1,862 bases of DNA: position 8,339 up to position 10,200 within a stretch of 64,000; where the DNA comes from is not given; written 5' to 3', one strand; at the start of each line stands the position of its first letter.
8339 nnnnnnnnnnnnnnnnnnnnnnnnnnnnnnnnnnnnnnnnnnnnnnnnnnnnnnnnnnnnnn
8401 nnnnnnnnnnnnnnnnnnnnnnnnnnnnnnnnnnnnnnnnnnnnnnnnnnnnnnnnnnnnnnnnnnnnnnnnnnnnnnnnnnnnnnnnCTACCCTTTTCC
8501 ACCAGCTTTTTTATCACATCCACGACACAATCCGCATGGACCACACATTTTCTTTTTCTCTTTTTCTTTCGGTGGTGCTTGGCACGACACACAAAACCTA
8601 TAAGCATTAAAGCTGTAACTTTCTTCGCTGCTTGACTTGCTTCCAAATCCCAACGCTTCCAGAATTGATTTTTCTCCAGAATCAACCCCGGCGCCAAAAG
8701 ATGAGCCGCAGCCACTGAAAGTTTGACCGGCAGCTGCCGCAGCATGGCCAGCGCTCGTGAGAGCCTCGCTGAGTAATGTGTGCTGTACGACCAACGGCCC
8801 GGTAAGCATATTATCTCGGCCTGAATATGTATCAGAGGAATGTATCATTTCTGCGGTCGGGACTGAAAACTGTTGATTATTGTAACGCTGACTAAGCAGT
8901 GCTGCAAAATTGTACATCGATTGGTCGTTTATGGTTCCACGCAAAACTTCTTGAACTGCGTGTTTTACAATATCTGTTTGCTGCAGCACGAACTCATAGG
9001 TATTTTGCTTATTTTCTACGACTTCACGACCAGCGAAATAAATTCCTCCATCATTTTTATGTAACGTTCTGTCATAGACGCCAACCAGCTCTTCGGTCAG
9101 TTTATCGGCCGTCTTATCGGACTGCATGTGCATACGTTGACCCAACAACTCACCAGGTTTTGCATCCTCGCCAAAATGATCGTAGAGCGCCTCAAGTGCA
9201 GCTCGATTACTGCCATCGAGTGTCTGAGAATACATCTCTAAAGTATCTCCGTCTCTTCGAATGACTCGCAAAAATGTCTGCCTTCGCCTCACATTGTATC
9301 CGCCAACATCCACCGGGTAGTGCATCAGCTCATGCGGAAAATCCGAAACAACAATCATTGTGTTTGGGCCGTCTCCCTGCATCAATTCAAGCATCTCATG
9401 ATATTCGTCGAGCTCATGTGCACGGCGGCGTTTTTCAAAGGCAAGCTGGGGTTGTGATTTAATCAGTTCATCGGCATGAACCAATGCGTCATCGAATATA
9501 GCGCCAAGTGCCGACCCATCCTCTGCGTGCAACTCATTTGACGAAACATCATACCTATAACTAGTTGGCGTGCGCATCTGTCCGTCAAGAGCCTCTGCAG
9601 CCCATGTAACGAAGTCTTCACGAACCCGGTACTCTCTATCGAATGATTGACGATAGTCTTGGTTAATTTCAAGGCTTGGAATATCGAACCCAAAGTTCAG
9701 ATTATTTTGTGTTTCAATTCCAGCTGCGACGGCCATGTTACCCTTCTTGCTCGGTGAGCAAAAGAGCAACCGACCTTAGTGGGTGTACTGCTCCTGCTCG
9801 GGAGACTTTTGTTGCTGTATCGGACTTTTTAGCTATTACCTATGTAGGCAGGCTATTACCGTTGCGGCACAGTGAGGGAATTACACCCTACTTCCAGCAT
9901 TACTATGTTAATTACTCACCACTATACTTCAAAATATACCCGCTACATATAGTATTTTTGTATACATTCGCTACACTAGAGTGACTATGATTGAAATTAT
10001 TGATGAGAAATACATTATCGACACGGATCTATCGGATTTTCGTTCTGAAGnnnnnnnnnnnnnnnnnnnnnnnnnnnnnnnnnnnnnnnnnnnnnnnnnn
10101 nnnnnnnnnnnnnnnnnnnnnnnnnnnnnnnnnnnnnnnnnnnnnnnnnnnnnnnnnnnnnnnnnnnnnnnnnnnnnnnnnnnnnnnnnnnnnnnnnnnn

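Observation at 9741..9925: Candidate cobalamin riboswitch controlling genes that are not part of any known B12 regulon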

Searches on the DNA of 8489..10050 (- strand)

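Call 4: search_rna_families(source=window, start=9650, end=10050, threshold=evalue, max_evalue=10, show_alignments=5)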
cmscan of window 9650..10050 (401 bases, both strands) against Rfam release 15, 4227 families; matches with E-value up to 10: 3.
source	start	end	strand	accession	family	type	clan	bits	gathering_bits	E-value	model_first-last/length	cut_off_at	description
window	9837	9914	-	RF01689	AdoCbl-II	Cis-reg; riboswitch;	CL00101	33.2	36.5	3.8e-06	1-81/81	no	AdoCbl-II (Cobalamin/B12) riboswitch aptamer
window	9852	9904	-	RF00050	FMN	Cis-reg; riboswitch;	-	12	66.2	3.4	1-138/138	no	FMN riboswitch aptamer (RFN element)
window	9854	9914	-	RF00233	Tymo_tRNA-like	Cis-reg;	-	11.5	40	7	1-84/84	no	Tymovirus/Pomovirus/Furovirus tRNA-like 3' UTR element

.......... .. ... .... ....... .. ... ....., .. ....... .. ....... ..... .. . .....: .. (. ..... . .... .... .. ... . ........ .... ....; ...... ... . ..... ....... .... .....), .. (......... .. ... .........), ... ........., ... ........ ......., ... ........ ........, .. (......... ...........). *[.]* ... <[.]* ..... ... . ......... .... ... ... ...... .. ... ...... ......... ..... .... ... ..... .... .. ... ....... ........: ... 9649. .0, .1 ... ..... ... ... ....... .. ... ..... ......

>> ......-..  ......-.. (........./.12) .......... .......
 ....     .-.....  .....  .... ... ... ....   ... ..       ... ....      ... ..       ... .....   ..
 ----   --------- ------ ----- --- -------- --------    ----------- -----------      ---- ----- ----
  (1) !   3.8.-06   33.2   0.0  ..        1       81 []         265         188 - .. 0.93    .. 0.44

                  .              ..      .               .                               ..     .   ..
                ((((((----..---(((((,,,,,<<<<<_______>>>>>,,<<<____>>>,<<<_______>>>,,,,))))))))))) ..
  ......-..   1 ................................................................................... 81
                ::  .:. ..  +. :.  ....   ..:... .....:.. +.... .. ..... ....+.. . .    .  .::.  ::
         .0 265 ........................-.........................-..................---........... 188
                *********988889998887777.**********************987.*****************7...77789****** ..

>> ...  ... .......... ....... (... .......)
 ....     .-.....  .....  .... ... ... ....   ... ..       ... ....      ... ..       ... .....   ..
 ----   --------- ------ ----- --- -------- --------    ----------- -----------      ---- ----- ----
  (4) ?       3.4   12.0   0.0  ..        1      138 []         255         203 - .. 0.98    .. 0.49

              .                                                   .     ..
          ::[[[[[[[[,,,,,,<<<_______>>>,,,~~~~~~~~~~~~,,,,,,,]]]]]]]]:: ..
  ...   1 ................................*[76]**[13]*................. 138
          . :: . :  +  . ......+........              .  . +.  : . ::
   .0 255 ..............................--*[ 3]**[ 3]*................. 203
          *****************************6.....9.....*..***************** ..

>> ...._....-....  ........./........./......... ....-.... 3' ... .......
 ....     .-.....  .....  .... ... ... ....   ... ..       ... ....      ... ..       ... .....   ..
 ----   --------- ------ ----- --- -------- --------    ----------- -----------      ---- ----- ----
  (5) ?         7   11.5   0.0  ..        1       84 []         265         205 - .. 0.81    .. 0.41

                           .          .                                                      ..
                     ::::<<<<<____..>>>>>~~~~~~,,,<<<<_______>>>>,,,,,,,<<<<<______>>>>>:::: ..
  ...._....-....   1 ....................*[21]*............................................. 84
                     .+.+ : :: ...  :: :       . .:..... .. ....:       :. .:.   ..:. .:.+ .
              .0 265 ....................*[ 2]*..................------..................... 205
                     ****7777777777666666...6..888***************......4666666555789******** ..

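Call 14: search_rna_families(sources=[L001, L002, L003, L004, L005, L006, L007, L008, L009, L010, L011, L012, L013, L014, L015, L016], threshold=gathering, show_alignments=3)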
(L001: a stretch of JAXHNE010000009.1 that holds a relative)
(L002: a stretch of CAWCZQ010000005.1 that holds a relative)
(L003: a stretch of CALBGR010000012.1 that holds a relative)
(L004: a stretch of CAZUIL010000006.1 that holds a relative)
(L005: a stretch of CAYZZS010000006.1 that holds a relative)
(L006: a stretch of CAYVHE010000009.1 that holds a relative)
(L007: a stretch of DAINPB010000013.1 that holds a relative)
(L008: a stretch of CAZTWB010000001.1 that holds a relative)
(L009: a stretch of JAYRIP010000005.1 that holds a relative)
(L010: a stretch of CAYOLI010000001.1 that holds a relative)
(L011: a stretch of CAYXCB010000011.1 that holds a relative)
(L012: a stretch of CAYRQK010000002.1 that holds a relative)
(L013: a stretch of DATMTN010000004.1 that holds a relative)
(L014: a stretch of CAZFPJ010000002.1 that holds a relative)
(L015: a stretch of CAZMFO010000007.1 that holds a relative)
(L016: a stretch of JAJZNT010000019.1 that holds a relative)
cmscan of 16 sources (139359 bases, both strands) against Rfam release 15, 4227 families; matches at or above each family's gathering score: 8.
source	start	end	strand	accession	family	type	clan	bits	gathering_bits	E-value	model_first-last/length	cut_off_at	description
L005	3772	3919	+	RF00174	Cobalamin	Cis-reg; riboswitch;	CL00101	41.9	31.5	7.9e-07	1-189/189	no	Cobalamin riboswitch aptamer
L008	3881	3953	+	RF01689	AdoCbl-II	Cis-reg; riboswitch;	CL00101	40.6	36.5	6.7e-06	1-81/81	no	AdoCbl-II (Cobalamin/B12) riboswitch aptamer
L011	3783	3860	+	RF01689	AdoCbl-II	Cis-reg; riboswitch;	CL00101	40.5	36.5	7.1e-06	1-81/81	no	AdoCbl-II (Cobalamin/B12) riboswitch aptamer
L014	3814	3892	+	RF01689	AdoCbl-II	Cis-reg; riboswitch;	CL00101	40.5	36.5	7.2e-06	1-81/81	no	AdoCbl-II (Cobalamin/B12) riboswitch aptamer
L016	3741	3874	+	RF00174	Cobalamin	Cis-reg; riboswitch;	CL00101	39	31.5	5.3e-06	1-189/189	no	Cobalamin riboswitch aptamer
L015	3825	3902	+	RF01689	AdoCbl-II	Cis-reg; riboswitch;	CL00101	38.8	36.5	2.5e-05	1-81/81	no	AdoCbl-II (Cobalamin/B12) riboswitch aptamer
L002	3781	3902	+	RF00174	Cobalamin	Cis-reg; riboswitch;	CL00101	38.7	31.5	6.3e-06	1-189/189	no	Cobalamin riboswitch aptamer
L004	3788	3981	+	RF00174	Cobalamin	Cis-reg; riboswitch;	CL00101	36.4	31.5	2.9e-05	1-189/189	no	Cobalamin riboswitch aptamer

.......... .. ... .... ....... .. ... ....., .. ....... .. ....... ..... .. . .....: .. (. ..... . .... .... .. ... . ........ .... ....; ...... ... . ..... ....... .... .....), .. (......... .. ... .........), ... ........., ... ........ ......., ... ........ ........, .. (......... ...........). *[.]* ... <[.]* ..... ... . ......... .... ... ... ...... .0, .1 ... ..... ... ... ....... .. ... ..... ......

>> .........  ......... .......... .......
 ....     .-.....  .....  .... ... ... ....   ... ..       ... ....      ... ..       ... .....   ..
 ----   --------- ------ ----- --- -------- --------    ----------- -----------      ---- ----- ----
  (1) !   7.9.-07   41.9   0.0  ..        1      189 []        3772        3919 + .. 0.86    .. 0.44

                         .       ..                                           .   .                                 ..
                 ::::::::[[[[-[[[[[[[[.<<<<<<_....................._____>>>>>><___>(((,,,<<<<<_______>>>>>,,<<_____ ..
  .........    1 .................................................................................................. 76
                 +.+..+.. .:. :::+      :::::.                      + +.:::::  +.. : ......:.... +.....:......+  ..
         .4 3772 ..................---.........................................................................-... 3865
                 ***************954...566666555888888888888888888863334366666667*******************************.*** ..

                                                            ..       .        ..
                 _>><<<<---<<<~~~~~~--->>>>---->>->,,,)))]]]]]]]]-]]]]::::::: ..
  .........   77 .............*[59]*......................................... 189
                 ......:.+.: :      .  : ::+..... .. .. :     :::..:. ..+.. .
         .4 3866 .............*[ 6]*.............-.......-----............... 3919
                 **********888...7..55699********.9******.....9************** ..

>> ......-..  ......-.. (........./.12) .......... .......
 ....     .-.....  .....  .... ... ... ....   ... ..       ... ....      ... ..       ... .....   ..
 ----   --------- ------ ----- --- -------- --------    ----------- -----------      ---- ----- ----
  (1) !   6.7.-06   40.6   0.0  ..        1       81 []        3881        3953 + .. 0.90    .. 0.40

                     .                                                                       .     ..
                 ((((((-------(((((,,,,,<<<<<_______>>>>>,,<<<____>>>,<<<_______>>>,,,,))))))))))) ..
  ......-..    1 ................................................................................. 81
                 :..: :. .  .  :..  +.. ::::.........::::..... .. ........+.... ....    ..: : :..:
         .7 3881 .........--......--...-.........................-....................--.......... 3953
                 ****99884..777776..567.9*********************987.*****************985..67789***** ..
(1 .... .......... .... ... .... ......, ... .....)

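Call 24: build_rna_model(alignment_id=A3, structure=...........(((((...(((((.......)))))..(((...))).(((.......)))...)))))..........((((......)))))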
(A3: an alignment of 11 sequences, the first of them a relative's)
Model R1 built from alignment A3 (11 sequences, 93 columns); structure: as given.
model positions 90; base pairs 20; branch points 3; effective number of sequences 1.3; information 0.633 bits per position. Calibrated on 0.2 Mb of random sequence (short: E-values are rough).
structure used (alignment columns):
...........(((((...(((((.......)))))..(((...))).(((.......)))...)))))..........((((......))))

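Call 25: search_with_rna_model(model_id=R1, sources=[window, L001, L002, L003, L004, L005, L006, L007, L008, L009, L010, L011, L012, L013, L014, L015, L016, L017, L018, L019, L020, L021, L022, L023, L024, L025, L026, L027, L028, L029, L030, L031, L032, L033, L034, L035, L036, L037, L038, L039, L040, L041, L042, L043, L044, L045, L046, L047, L048, L049, L050, L051, L052, L053, L054, L055], max_evalue=1, make_alignment=true, show_alignments=0)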
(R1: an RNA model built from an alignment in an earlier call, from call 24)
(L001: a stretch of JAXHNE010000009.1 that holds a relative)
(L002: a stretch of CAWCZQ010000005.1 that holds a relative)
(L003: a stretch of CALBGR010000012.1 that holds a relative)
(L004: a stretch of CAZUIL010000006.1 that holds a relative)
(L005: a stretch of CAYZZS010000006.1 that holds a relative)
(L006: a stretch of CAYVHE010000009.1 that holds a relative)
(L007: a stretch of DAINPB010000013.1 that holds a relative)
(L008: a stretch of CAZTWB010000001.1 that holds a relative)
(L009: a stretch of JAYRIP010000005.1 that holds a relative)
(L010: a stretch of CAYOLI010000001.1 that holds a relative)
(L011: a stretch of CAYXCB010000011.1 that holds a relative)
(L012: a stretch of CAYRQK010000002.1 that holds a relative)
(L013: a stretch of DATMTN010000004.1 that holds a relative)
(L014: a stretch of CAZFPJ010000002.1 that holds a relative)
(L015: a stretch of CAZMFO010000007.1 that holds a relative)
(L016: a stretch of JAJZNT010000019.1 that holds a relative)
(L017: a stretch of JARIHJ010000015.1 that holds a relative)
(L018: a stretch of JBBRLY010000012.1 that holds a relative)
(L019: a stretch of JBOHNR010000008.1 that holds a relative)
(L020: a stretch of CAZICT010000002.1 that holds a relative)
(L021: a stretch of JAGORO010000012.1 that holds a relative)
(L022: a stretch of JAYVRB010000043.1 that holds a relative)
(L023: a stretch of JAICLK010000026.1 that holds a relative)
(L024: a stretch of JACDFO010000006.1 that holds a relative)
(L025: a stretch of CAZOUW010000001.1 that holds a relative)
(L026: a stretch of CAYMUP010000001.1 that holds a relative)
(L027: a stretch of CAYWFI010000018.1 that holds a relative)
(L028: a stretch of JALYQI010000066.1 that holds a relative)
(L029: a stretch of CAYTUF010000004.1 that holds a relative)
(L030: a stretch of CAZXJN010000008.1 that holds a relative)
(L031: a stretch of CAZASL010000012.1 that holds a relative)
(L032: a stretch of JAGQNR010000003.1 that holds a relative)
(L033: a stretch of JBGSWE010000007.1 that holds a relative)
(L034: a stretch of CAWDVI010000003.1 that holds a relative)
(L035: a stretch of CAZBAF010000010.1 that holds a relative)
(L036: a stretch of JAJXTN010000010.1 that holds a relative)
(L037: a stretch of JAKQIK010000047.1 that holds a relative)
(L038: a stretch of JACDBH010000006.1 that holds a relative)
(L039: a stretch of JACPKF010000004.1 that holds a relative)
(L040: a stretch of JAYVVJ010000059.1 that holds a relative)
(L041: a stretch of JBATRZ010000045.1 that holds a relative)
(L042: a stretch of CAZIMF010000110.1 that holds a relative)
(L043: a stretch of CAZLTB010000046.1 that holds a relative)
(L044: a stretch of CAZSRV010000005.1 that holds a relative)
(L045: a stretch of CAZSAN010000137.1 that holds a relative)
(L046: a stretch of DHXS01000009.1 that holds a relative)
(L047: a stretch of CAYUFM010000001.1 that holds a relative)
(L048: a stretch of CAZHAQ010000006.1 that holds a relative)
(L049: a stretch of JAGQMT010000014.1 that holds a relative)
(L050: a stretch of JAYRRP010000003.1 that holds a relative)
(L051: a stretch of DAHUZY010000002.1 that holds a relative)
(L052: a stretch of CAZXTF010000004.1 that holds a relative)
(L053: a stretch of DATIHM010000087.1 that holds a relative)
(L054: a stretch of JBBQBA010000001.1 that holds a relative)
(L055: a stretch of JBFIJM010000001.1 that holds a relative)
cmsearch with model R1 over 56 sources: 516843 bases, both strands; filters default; matches with E-value up to 1: 57.
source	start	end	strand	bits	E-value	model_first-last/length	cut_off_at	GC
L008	3880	3969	+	106.3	5.2e-22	1-90/90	no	0.42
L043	1525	1614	+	105.5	7.8e-22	1-90/90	no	0.51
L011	3786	3875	+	104.7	1.2e-21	1-90/90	no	0.53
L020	3834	3926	+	103.8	2e-21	1-90/90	no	0.48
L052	3825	3917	+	103.1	2.8e-21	1-90/90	no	0.44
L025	3828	3918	+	102.5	3.9e-21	1-90/90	no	0.44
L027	2447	2536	+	102.3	4.5e-21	1-90/90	no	0.46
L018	3834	3924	+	100.3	1.3e-20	1-90/90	no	0.51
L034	3828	3920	+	99.5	2e-20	1-90/90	no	0.44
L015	3828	3916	+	99.1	2.5e-20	1-90/90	no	0.42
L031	3806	3894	+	98.8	2.9e-20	1-90/90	no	0.45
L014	3817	3908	+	92.9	7.1e-19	1-90/90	no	0.45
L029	3829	3916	+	92.5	8.9e-19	1-90/90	no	0.44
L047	3805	3896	+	90.1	3.2e-18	1-90/90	no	0.42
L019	3820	3908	+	89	5.8e-18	1-90/90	no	0.48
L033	3807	3897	+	88.7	6.9e-18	1-90/90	no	0.48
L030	3791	3883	+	87.8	1.1e-17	1-90/90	no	0.51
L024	3366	3470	+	87.3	1.5e-17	1-90/90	no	0.46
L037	3854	3945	+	86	3e-17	1-90/90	no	0.48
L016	3770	3878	+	85.5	3.9e-17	1-90/90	no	0.48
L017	2784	2873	+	83.6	1.1e-16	1-90/90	no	0.47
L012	3755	3890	+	80.3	6.5e-16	1-90/90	no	0.46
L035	3849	3938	+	79.6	9.5e-16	1-90/90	no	0.56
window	9791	9910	-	79.4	1e-15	1-90/90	no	0.46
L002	3804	3905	+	79.2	1.2e-15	1-90/90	no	0.49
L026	3781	3882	+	78.2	2e-15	1-90/90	no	0.5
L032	3771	3885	+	78.2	2.1e-15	1-90/90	no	0.45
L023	3647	3765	+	77.6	2.7e-15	1-90/90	no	0.5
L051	3799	3907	+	76.5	4.9e-15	1-90/90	no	0.5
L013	3853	3957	+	76.5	5.1e-15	1-90/90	no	0.44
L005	3822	3928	+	75.7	7.6e-15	1-90/90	no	0.5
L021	3771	3887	+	73.7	2.3e-14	1-90/90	no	0.44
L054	3847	3956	+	73.7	2.3e-14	1-90/90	no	0.38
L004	3829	3958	+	73.6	2.4e-14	1-90/90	no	0.52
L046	3789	3904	+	73.4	2.6e-14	1-90/90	no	0.51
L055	3794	3911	+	72.1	5.6e-14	1-90/90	no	0.4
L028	3784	3888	+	69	3e-13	1-90/90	no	0.45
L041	727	817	+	67.6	6.2e-13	1-90/90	no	0.51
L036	3814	3922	+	66.6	1.1e-12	1-90/90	no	0.49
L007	3760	3879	+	65.9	1.5e-12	1-90/90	no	0.55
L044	3822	3914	+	65.2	2.2e-12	1-90/90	no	0.48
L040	2953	3062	+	64.4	3.4e-12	1-90/90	no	0.46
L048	3769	3895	+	62.9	7.7e-12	1-90/90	no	0.46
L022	3821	3929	+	62.1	1.2e-11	1-90/90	no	0.45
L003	3766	3908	+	57.1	1.8e-10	1-90/90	no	0.46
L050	3768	3911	+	54.8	6.2e-10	1-90/90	no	0.47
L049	1144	1334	+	54.1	9.2e-10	1-90/90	no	0.36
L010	3820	3927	+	53.1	1.5e-09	1-90/90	no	0.44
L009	3753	3907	+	51.6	3.5e-09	1-90/90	no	0.44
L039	3768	3897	+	42.7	4.4e-07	1-90/90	no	0.54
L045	250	359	+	41.9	6.6e-07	1-90/90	no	0.53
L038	2394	2474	+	36.1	1.5e-05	1-90/90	no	0.43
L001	3737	3830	+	34.4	3.9e-05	1-90/90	no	0.5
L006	551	630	+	32.3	0.00012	1-90/90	no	0.39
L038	2487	2577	+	21.3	0.046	1-90/90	no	0.49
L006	677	733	+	17.4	0.37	1-90/90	no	0.37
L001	3877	3931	+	16.6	0.58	1-90/90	no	0.47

Alignment A4: 57 matches aligned to the model, 226 columns, each read 5' to 3' on its own strand. Consensus structure (alignment columns), stored with it:
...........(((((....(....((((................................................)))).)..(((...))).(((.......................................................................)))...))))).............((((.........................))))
